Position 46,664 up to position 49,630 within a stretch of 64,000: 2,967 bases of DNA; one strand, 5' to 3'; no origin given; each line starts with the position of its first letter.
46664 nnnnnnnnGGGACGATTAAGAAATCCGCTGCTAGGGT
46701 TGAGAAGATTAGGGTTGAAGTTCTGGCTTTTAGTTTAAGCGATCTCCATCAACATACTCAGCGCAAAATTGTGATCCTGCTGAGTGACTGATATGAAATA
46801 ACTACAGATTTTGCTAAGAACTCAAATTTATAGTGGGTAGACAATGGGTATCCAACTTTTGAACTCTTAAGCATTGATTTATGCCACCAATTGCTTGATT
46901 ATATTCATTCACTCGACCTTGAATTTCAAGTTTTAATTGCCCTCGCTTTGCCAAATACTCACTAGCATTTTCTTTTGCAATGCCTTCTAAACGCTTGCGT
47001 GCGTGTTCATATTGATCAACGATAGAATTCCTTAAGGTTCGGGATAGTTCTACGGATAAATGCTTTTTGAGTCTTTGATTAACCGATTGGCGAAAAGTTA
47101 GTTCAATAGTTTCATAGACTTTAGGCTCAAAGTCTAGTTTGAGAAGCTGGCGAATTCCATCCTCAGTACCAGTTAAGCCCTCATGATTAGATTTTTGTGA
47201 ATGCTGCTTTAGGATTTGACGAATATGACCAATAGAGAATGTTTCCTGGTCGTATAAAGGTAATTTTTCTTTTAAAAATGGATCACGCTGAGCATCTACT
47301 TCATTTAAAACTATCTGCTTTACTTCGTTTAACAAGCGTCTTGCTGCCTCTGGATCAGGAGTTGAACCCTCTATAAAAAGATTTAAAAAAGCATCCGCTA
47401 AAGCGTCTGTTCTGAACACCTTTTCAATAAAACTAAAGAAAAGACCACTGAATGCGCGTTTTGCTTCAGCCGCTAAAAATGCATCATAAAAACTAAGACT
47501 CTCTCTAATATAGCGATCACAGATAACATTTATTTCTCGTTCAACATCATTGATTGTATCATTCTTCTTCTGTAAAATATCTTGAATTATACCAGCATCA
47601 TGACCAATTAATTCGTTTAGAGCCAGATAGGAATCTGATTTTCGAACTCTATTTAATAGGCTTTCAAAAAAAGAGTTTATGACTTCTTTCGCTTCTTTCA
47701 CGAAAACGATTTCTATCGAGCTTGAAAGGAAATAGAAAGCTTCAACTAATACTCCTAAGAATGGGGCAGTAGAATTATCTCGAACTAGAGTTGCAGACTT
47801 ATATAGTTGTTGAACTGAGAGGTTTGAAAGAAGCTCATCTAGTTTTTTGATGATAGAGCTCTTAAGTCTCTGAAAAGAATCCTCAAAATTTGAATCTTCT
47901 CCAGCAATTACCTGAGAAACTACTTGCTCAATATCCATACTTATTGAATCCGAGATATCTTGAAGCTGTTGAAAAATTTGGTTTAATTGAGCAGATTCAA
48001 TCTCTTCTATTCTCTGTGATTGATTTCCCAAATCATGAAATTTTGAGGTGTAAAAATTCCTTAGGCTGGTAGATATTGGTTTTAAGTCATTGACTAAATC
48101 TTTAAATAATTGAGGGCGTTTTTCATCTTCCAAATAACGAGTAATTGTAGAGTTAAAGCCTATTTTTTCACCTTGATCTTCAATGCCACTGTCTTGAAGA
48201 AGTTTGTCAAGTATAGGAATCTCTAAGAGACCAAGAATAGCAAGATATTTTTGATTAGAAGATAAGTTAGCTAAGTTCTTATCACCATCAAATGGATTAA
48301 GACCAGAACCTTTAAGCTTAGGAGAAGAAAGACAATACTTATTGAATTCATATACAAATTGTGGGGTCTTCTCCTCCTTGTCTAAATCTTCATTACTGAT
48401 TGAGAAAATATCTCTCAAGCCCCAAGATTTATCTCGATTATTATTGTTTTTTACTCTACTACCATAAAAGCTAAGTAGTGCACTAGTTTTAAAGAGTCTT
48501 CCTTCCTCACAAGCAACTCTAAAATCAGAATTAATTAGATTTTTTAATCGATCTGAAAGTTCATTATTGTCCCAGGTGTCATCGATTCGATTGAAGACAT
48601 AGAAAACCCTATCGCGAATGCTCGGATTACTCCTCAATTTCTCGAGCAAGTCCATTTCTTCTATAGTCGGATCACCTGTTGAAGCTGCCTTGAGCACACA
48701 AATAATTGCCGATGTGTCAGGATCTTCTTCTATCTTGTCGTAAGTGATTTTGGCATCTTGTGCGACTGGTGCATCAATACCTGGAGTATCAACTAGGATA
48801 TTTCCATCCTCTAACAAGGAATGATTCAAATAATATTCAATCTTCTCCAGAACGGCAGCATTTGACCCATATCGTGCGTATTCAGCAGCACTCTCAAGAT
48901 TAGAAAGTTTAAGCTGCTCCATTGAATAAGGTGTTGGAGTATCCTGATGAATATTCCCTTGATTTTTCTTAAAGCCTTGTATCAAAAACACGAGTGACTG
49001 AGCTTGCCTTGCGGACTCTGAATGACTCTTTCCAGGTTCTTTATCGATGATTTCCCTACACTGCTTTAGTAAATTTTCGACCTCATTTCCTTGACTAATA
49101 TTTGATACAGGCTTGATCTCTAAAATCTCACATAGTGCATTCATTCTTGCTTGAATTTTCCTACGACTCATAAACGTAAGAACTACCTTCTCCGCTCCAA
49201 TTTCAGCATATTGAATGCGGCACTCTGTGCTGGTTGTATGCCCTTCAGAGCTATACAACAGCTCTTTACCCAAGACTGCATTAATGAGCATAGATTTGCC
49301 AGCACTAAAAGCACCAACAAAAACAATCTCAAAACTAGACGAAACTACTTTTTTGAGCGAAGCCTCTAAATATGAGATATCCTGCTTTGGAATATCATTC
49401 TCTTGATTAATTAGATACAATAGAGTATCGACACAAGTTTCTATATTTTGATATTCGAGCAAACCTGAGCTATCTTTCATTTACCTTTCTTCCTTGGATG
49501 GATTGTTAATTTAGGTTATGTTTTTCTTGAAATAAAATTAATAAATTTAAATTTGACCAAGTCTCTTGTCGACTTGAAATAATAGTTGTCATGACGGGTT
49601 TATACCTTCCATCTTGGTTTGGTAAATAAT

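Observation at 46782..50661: AT-rich ~3.9-kb two-gene cassette: membrane-anchored pentapeptide-repeat protein + 888-aa dynamin-like GTPase (candidate undescribed membrane-surveillance/defence module)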

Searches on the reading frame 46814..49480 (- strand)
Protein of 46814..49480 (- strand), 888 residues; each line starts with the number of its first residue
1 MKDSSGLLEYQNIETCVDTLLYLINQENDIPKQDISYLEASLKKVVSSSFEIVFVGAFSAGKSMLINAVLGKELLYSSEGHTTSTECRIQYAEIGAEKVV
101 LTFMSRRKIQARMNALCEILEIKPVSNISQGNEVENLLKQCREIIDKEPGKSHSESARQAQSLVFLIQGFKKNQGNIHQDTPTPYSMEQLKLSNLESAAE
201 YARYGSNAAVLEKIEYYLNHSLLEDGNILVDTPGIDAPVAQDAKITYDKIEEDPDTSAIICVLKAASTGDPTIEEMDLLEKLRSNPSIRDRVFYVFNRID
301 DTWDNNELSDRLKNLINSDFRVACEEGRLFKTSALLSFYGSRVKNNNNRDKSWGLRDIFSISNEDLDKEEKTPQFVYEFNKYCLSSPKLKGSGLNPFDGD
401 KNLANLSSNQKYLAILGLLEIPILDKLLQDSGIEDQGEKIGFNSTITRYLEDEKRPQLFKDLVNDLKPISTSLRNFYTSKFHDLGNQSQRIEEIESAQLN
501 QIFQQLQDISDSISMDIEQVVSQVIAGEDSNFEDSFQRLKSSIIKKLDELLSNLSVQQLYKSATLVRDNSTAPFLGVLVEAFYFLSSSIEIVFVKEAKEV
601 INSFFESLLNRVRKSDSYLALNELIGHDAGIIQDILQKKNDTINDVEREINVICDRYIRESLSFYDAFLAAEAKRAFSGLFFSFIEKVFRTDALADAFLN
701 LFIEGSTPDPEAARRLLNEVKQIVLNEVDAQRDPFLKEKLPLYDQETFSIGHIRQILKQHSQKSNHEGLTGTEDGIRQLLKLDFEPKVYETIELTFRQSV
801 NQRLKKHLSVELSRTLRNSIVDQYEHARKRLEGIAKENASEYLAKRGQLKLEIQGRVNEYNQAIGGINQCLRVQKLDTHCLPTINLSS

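Call 4: search_protein_families(library=pfam, proteins=[window:46814-49480:-], max_evalue=0.01)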
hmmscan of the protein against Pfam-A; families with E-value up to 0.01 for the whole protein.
window:46814-49480:- (888 aa): 3 families
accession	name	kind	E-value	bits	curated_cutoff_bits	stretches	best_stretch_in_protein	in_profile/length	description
PF00350.29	Dynamin_N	-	1.7e-17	64.4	27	1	52-269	1-142/168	Dynamin family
PF01926.29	MMR_HSR1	-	4.9e-07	30.3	21.9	1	51-90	1-40/113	50S ribosome-binding GTPase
PF04548.22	AIG1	-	0.003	17.4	27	0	51-91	2-43/212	AIG1 family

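Call 5: search_protein_families(library=padloc, proteins=[window:46814-49480:-], max_evalue=0.1)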
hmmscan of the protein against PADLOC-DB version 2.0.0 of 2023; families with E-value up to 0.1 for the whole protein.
window:46814-49480:- (888 aa): 3 families
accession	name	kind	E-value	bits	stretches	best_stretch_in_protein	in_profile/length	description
PDLC03839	LeoA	-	8.7e-07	26.4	1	13-85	16-96/559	-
PDLC03841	LeoBC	-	1e-05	22.9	1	44-237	72-134/601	-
PDLC03840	LeoA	-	0.00042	17.5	1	32-73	36-77/577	-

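Call 6: search_protein_families(library=ncbifam, proteins=[window:46814-49480:-], max_evalue=0.1)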
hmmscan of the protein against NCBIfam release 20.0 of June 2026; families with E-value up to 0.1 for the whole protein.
window:46814-49480:- (888 aa): 8 families
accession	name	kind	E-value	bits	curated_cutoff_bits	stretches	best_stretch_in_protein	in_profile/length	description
NF052648.1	DynmDynABac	equivalog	3.1e-12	45.2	1600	1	24-390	586-926/1187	dynamin GTPase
NF000908.1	PRK00089.1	equivalog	1.7e-06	27.5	237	1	228-316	54-137/291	GTPase Era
NF007368.0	PRK09866.1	equivalog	6.1e-05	21.5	1146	1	35-135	55-154/742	clamp-binding protein CrfC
TIGR03594.1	GTPase_EngA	equivalog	8.6e-05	21.7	306.7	0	17-85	153-212/432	ribosome biogenesis GTPase Der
NF041922.1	DLP_LeoA_gen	subfamily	0.00016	20.8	325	1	28-73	28-73/532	LeoA/HP0731 family dynamin-like GTPase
TIGR03918.1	GTP_HydF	equivalog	0.0016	17.4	325.55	1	49-94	7-52/392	[FeFe] hydrogenase H-cluster maturation GTPase HydF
TIGR00231.1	small_GTP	domain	0.007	16.2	42.5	1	50-96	4-50/164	GTP-binding protein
TIGR03598.1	GTPase_YsxC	equivalog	0.067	12.9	124.45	0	48-73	17-42/186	ribosome biogenesis GTP-binding protein YihA/YsxC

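Call 7: find_homologous_proteins(query=window:46814-49480:-)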
Query window:46814-49480:- (888 aa): 1550 proteins with E <= 0.001 among 8000 candidates; the best 120 are listed.
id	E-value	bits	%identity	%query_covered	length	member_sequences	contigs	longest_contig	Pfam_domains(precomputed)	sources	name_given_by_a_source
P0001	0.0e+0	1946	100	100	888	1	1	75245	PF01926.30,PF00350.30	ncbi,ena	-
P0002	4.7e-216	738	49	75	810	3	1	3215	PF01926.30,PF00350.30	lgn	-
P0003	2.2e-213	729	48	74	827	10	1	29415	PF01926.30,PF00350.30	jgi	-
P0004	3.1e-212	725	47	74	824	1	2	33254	PF01926.30,PF00350.30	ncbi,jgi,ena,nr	ncbi:MAG: dynamin-like GTPase family protein [Chroococcidiopsidaceae cyanobacterium CP_BM_ER_R8_30]|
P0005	3.1e-211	722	48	74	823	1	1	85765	PF01926.30,PF00350.30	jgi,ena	-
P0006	1.4e-210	720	47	74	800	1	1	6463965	PF01926.30,PF00350.30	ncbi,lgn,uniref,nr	ncbi:hypothetical protein NOS3756_35130 [Nostoc sp. NIES-3756]|uniref:dynamin-like GTPase family pro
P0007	5.2e-210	718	48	74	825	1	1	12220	PF01926.30,PF00350.30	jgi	-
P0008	6.9e-210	718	47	75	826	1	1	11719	PF01926.30,PF00350.30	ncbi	-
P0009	1.2e-209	717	47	74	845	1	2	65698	PF01926.30,PF00350.30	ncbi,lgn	-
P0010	1.9e-209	716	49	74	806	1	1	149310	PF01926.30,PF00350.30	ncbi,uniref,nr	ncbi:dynamin-like GTPase family protein [Aliterella atlantica]|uniref:Dynamin family protein n=1 Tax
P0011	2.3e-209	716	47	74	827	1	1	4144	PF01926.30,PF00350.30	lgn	-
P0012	3.5e-209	715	47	75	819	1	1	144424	PF01926.30,PF00350.30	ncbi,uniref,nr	ncbi:dynamin-like GTPase family protein [Anabaena subtropica]|uniref:Dynamin-like GTPase family prot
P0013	5.1e-209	715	47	74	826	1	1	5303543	PF01926.30,PF00350.30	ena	-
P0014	5.6e-209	715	48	74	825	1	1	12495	PF01926.30,PF00350.30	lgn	-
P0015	6.3e-209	714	48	74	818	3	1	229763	PF01926.30,PF00350.30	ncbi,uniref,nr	ncbi:dynamin-like GTPase family protein [Anabaena sp. UHCC 0399]|uniref:dynamin-like GTPase family p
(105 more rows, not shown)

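Call 8: find_related_loci(query=window:46814-49480:-, collection=genome_contigs, flank=10000)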
Query window:46814-49480:- (888 aa) in genome_contigs; peptide patterns used: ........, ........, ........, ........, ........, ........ (x = any residue, [..] = any of these).
95 stretches matched a pattern, but none encodes a relative of the query by tblastn (E <= 1e-3).

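Call 9: search_solved_structures(query=window:46814-49480:-, max_evalue=0.01, show_alignments=1)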
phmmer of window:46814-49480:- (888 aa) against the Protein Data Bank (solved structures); distinct sequences matched with E-value up to 0.01: 4.
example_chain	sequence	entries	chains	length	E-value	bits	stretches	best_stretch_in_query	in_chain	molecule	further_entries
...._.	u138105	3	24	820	1.8e-191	641.8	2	10-666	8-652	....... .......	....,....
9em9_A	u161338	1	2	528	3.9e-131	442.2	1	10-487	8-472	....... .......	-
6jfk_A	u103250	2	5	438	0.00012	23.8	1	48-118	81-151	Mitofusin-2,cDNA FLJ57997, highly similar to Transmembrane GTPase MFN2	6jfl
6jfm_A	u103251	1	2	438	0.00023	22.9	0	48-118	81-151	Mitofusin-2,Mitofusin-2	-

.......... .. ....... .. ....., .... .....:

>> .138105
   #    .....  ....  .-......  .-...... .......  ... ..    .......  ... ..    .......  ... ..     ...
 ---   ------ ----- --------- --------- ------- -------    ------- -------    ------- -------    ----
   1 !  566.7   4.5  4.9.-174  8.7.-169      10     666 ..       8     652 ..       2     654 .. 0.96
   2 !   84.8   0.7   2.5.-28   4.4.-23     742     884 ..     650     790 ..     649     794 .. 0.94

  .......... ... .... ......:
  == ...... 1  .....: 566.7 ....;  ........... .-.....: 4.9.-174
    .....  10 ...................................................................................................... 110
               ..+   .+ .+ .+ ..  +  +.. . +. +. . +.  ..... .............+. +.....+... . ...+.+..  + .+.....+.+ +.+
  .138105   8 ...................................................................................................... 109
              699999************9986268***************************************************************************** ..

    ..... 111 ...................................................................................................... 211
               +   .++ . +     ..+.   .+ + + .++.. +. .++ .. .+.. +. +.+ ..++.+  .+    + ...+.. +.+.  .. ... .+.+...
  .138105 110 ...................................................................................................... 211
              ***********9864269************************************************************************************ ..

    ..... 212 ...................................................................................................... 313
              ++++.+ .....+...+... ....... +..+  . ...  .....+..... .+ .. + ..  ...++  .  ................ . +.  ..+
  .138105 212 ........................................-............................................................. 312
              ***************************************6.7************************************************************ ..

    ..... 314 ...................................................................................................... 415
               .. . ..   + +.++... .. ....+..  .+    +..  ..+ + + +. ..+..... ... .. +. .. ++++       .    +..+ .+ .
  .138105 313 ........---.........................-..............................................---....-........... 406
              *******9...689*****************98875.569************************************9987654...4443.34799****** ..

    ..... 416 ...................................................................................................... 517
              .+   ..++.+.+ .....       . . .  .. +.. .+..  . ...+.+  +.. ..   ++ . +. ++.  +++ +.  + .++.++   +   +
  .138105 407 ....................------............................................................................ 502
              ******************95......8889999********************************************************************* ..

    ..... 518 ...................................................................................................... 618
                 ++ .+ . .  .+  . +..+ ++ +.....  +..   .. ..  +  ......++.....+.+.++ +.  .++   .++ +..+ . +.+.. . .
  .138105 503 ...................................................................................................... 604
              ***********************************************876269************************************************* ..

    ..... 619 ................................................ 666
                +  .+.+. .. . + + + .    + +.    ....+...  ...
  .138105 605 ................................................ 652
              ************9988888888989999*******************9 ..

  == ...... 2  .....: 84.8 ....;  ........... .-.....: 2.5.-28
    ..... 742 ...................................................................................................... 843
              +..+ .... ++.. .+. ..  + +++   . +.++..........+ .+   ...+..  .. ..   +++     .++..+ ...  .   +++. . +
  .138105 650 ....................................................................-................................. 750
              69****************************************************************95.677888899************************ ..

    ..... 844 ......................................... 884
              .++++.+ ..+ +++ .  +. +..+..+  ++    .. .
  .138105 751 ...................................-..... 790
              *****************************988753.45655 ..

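Call 17: find_related_loci(query=A1, collection=genome_contigs, flank=6000)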
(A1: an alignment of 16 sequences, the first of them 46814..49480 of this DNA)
Query A1 (888 aa) in genome_contigs; peptide patterns used: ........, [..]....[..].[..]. (x = any residue, [..] = any of these).
599 stretches matched a pattern (row limit reached: there are more); 533 encode a relative of the query (tblastn E <= 1e-3); the best 80 are kept; 80 distinct loci.
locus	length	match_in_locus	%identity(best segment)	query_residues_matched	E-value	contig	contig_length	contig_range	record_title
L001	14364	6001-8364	41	4-884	0e+0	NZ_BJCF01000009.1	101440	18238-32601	Dolichospermum planctonicum strain NIES-80 sequence009, whole genome shotgun sequence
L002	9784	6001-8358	41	7-887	0e+0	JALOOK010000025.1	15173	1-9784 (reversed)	MAG: Oscillatoria sp. Prado101 scaffold_3146, whole genome shotgun sequence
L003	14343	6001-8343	40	12-884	0e+0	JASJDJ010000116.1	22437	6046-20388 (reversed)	MAG: Xenococcaceae cyanobacterium MO_188.B32 MO_188.c_2390, whole genome shotgun sequence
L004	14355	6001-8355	48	7-884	0e+0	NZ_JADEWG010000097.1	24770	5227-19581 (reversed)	[Phormidium] sp. LEGE 05292 NODE_97_length_24770_cov_18.9873, whole genome shotgun sequence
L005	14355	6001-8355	41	7-886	0e+0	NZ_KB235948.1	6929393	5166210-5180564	Oscillatoria sp. PCC 10802 Osc10802DRAFT_Contig7.7, whole genome shotgun sequence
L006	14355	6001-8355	47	11-888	0e+0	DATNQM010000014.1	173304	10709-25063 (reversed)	MAG TPA_asm: Halomicronema sp. isolate SMAG_U16507 k141_98231, whole genome shotgun sequence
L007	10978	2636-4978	48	11-884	0e+0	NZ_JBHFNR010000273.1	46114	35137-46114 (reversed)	Floridaenema flaviceps BLCC-F50 bin2.fa-273, whole genome shotgun sequence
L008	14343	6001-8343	48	11-884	0e+0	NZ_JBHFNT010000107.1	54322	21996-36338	Floridaenema evergladense BLCC-F167 bin1.fa-107, whole genome shotgun sequence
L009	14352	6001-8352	41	11-887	0e+0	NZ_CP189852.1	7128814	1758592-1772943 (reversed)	Aliinostoc sp. HNIBRCY26 chromosome, complete genome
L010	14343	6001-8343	48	11-885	0e+0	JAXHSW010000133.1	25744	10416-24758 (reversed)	MAG: Cyanobacteriota bacterium isolate MAG08_tar_biofilm MAG08_133, whole genome shotgun sequence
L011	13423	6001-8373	40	11-884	0e+0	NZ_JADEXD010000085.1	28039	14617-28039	Tychonema sp. LEGE 07203 NODE_111_length_28039_cov_5.125573, whole genome shotgun sequence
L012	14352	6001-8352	48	11-887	0e+0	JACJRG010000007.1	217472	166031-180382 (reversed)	Anabaena minutissima FACHB-250 contig7, whole genome shotgun sequence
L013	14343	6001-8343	47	11-885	0e+0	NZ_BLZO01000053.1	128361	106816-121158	Okeania sp. KiyG1 sequence053, whole genome shotgun sequence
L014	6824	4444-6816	41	12-884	0e+0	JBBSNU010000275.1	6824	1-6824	MAG: Chroococcales cyanobacterium isolate LS6_sbin.12 LS6_sbin.12_K_1145643_L_6824_cov_87.4909, whole genome shotgun seq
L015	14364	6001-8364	47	4-884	0e+0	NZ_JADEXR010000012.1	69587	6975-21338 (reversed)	Aff. Roholtiella sp. LEGE 12411 NODE_12_length_69587_cov_27.455010, whole genome shotgun sequence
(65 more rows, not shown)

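Call 18: find_encoding_contigs(protein=window:46814-49480:-, flank=10000, max_places=6)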
Protein window:46814-49480:- (888 aa): no gene with exactly this product is on record in the collection.

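Call 26: search_protein_families(library=pfam, alignment_id=A2, max_evalue=0.001)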
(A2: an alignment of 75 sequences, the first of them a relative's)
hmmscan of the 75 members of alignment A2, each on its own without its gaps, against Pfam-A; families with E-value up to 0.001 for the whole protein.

A. member 1, L001:9042-10223:+ (394 aa): 1 family
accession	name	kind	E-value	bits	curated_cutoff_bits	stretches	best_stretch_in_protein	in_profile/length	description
PF10009.15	DUF2252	-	1.6e-92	311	22.3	1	16-392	1-391/392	Uncharacterized protein conserved in bacteria (DUF2252)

B. families by the number of members that match (of 75 scanned): 43 families (the first 25 are shown)
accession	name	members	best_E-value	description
PF08872.15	KGK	39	2.5e-44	KGK domain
PF14279.12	HNH_5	5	4.4e-23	HNH endonuclease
PF01844.29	HNH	5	3.3e-18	HNH endonuclease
PF13395.12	HNH_4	5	4.3e-06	HNH endonuclease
PF03781.23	FGE-sulfatase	4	2e-42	Sulfatase-modifying factor enzyme 1-like domain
PF20434.5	BD-FAE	3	2.7e-45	BD-FAE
PF02016.21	Peptidase_S66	3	1e-37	LD-carboxypeptidase N-terminal domain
PF17676.7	Peptidase_S66C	3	3.4e-37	LD-carboxypeptidase C-terminal domain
PF07859.19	Abhydrolase_3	3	1.7e-29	alpha/beta hydrolase fold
PF00326.27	Peptidase_S9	3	7.2e-10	Prolyl oligopeptidase family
PF00135.34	COesterase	3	8.8e-09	Carboxylesterase family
PF01738.24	DLH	3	3e-07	Dienelactone hydrolase family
PF12146.15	Hydrolase_4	3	1.3e-06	Serine aminopeptidase, S33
PF00561.26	Abhydrolase_1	3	1.9e-05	alpha/beta hydrolase fold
PF02452.23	PemK_toxin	2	2.3e-18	PemK-like, MazF-like toxin of type II toxin-antitoxin system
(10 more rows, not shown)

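Call 27: search_protein_families(library=pfam, alignment_id=A3, max_evalue=0.001)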
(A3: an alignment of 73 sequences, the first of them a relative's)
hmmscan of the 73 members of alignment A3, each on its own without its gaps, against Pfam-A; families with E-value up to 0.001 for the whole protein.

A. member 1, L001:3442-5940:+ (833 aa): 2 families
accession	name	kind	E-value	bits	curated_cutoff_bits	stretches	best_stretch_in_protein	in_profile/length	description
PF01136.24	Peptidase_U32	-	2.9e-92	308.6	22.4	2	84-314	2-231/233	Peptidase family U32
PF12392.13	DUF3656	-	2e-27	96.5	22.1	1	402-521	1-108/109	Collagenase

B. families by the number of members that match (of 73 scanned): 95 families (the first 25 are shown)
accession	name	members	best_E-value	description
PF01189.24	Methyltr_RsmB-F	7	4.2e-63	16S rRNA methyltransferase RsmB/F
PF13091.12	PLDc_2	7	2.1e-46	PLD-like domain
PF12836.13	HHH_3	7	5.9e-18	Helix-hairpin-helix motif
PF00633.29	HHH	7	8.3e-11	Helix-hairpin-helix motif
PF00614.28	PLDc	7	1.8e-08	Phospholipase D Active site motif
PF07894.18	SACK1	7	7.1e-07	Scaffolding anchor of CK1 domain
PF04919.18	DUF655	7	3.9e-06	Protein of unknown function (DUF655)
PF03934.19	T2SSK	7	6.8e-06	Type II secretion system (T2SS), protein K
PF01556.23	DnaJ_C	6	2.8e-38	DnaJ C terminal domain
PF00226.36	DnaJ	6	5.3e-29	DnaJ domain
PF14579.12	HHH_6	5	0.00049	Helix-hairpin-helix motif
PF24827.1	AstE_AspA_cat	4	8.8e-42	Succinylglutamate desuccinylase/Aspartoacylase catalytic domain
PF04952.20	AstE_AspA_hybrid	4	1.1e-25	AstE/AspA barrel-sandwich hybrid domain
PF00245.25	Alk_phosphatase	3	3.6e-80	Alkaline phosphatase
PF12784.13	PDDEXK_2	3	3.3e-51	PD-(D/E)XK nuclease family transposase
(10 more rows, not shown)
